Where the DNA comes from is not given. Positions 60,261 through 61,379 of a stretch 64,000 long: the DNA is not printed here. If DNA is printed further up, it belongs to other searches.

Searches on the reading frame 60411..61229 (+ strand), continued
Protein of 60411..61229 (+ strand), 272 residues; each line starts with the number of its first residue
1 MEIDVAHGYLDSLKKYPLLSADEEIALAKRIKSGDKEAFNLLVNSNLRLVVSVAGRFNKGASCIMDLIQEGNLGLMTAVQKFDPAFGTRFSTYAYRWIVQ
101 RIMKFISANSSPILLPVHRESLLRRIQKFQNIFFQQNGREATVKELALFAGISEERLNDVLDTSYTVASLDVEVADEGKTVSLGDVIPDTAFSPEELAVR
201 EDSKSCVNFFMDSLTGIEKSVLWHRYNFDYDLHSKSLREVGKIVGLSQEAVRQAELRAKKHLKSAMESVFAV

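Call 66: find_homologous_proteins(query=P0113, max_evalue=1e-15)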
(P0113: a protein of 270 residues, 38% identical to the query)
Query P0113 (270 aa): 7913 proteins with E <= 1e-15 among 8000 candidates; the best 120 are listed.
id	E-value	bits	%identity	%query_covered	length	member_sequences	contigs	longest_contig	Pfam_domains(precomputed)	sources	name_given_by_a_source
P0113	4.6e-169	578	100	100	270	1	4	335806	PF04545.23,PF00140.26,PF04542.21,PF04539.23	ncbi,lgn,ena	-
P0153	8.1e-142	489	84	100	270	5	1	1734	PF04545.23,PF00140.26,PF04542.21,PF04539.23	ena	-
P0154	1.4e-103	364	63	100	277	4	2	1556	PF04545.23,PF00140.26,PF04542.21,PF04539.23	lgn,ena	-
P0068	3.8e-81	290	54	100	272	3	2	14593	PF04545.23,PF00140.26,PF04542.21,PF04539.23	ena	-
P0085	5.2e-80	286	54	98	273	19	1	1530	PF04545.23,PF00140.26,PF04542.21,PF04539.23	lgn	-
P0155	1.1e-79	285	54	100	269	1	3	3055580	PF04545.23,PF00140.26,PF04542.21,PF08281.19,PF04539.23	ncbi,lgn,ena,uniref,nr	ncbi:sigma-70 family RNA polymerase sigma factor [Treponema brennaborense]|uniref:RNA polymerase sig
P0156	2.0e-73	265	49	99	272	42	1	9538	PF04545.23,PF00140.26,PF04542.21,PF08281.19,PF04539.23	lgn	-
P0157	1.7e-72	262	49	99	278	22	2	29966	PF04545.23,PF00140.26,PF04542.21,PF08281.19,PF04539.23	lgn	-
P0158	8.9e-71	256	51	99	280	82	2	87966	PF04545.23,PF00140.26,PF04542.21,PF04539.23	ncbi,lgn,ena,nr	ncbi:MAG: sigma-70 family RNA polymerase sigma factor [Treponema sp.]|nr:sigma-70 family RNA polymer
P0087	4.3e-70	254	52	97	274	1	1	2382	PF04545.23,PF00140.26,PF04542.21,PF04539.23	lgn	-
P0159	1.3e-69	252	51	97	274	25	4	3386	PF04545.23,PF00140.26,PF04542.21,PF04539.23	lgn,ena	-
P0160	1.7e-69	252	47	100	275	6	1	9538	PF04545.23,PF00140.26,PF04542.21,PF08281.19,PF04539.23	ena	-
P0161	1.6e-68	249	49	97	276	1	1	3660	PF04545.23,PF00140.26,PF04542.21,PF04539.23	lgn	-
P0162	1.6e-68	249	49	97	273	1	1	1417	PF04545.23,PF00140.26,PF04542.21,PF04539.23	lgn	-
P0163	1.7e-68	249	47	96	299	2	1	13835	PF04545.23,PF00140.26,PF04542.21,PF08281.19,PF04539.23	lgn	-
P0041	4.8e-68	247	47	98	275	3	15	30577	PF04545.23,PF00140.26,PF04542.21,PF08281.19,PF04539.23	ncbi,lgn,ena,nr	ncbi:MAG: sigma-70 family RNA polymerase sigma factor [Spirochaetaceae bacterium]|nr:sigma-70 family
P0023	7.7e-66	240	46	98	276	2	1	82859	PF04545.23,PF00140.26,PF04542.21,PF08281.19,PF04539.23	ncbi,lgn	-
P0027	1.5e-65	239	46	97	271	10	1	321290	PF04545.23,PF00140.26,PF04542.21,PF08281.19,PF04539.23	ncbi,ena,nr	ncbi:MAG: RNA polymerase sigma factor RpoD/SigA [Treponema sp.]|nr:RNA polymerase sigma factor RpoD/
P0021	6.5e-62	227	44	97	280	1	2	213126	PF04545.23,PF00140.26,PF04542.21,PF08281.19,PF04539.23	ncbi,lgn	-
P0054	8.9e-61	223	44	97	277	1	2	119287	PF04545.23,PF00140.26,PF04542.21,PF04539.23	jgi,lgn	jgi:RNA polymerase primary sigma factor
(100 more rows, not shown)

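Call 67: find_encoding_contigs(protein=P0155, flank=10000, max_places=1)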
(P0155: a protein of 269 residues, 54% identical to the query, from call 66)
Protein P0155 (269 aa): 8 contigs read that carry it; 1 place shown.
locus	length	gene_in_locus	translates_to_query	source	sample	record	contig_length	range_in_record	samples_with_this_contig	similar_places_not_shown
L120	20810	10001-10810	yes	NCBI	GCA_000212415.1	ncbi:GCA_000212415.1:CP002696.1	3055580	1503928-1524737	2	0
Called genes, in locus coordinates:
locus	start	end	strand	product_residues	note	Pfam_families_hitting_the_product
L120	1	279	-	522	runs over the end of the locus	PF00144:Beta-lactamase, PF03625:DUF302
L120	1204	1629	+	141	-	PF01478:Peptidase_A24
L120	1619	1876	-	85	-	PF00482:T2SSF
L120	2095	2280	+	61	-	-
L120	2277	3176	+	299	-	-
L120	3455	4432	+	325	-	-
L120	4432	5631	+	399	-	PF13308:YARHG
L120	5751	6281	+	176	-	-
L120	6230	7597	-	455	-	PF01554:MatE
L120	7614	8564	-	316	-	PF00480:ROK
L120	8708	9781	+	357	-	PF04055:Radical_SAM, PF13353:Fer4_12, PF12544:LAM_C (weak)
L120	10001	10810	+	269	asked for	PF00140:Sigma70_r1_2 (weak), PF04542:Sigma70_r2, PF04539:Sigma70_r3, PF04545:Sigma70_r4, PF08281:Sigma70_r4_2 (weak)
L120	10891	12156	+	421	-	PF00764:Arginosuc_synth, PF20979:Arginosuc_syn_C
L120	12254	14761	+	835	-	PF00696:AA_kinase, PF01842:ACT (faint), PF13840:ACT_7, PF22468:ACT_9, PF13840:ACT_7, PF22468:ACT_9, PF03447:NAD_binding_3, PF00742:Homoserine_dh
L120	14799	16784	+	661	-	PF18152:DAHP_snth_FXD, PF00793:DAHP_synth_1, PF03102:NeuB, PF00800:PDT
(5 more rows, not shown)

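Call 69: search_solved_structures(query=window:60411-61229:+, max_evalue=1e-20)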
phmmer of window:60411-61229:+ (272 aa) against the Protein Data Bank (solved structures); distinct sequences matched with E-value up to 1e-20: 57.
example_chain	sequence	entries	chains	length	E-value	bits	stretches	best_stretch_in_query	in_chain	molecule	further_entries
7ckq_F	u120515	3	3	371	1.9e-46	161.9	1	6-264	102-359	RNA polymerase sigma factor SigA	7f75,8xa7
8x6f_E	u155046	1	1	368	2.3e-44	155.1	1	6-264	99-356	RNA polymerase sigma factor SigA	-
7l7b_F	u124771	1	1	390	3.8e-41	144.6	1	6-264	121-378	RNA polymerase sigma factor SigA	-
7pp4_f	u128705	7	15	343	5.2e-40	140.8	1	25-260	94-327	RNA polymerase sigma factor SigB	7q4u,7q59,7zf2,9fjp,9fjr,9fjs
7kif_F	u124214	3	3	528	1.5e-36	129.5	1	32-263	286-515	RNA polymerase sigma factor SigA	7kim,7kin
5uh5_F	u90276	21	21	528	1.5e-36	129.5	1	32-263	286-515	RNA polymerase sigma factor SigA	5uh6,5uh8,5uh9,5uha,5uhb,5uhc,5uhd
6bzo_F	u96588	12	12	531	1.5e-36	129.5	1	32-263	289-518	RNA polymerase sigma factor SigA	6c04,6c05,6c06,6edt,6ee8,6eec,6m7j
9e7v_F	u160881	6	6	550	1.7e-36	129.3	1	32-263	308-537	RNA polymerase sigma factor SigA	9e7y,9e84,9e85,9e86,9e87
8h3v_G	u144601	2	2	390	1.7e-36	129.3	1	36-263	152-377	RNA polymerase sigma factor SigA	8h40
5tw1_F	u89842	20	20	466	3.6e-36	128.3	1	32-263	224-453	RNA polymerase sigma factor SigA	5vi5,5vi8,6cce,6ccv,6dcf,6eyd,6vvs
8k60_F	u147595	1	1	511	4.8e-36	127.8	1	33-263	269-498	RNA polymerase principal sigma factor HrdB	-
8dy9_F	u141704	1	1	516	4.9e-36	127.8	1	33-263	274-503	RNA polymerase sigma factor SigA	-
8dy7_F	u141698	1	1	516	4.9e-36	127.8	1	33-263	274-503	RNA polymerase sigma factor SigA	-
7vpd_F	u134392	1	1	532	5.5e-36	127.7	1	33-263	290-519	RNA polymerase sigma factor SigA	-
7vpz_F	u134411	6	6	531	5.5e-36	127.6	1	33-263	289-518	RNA polymerase principal sigma factor HrdB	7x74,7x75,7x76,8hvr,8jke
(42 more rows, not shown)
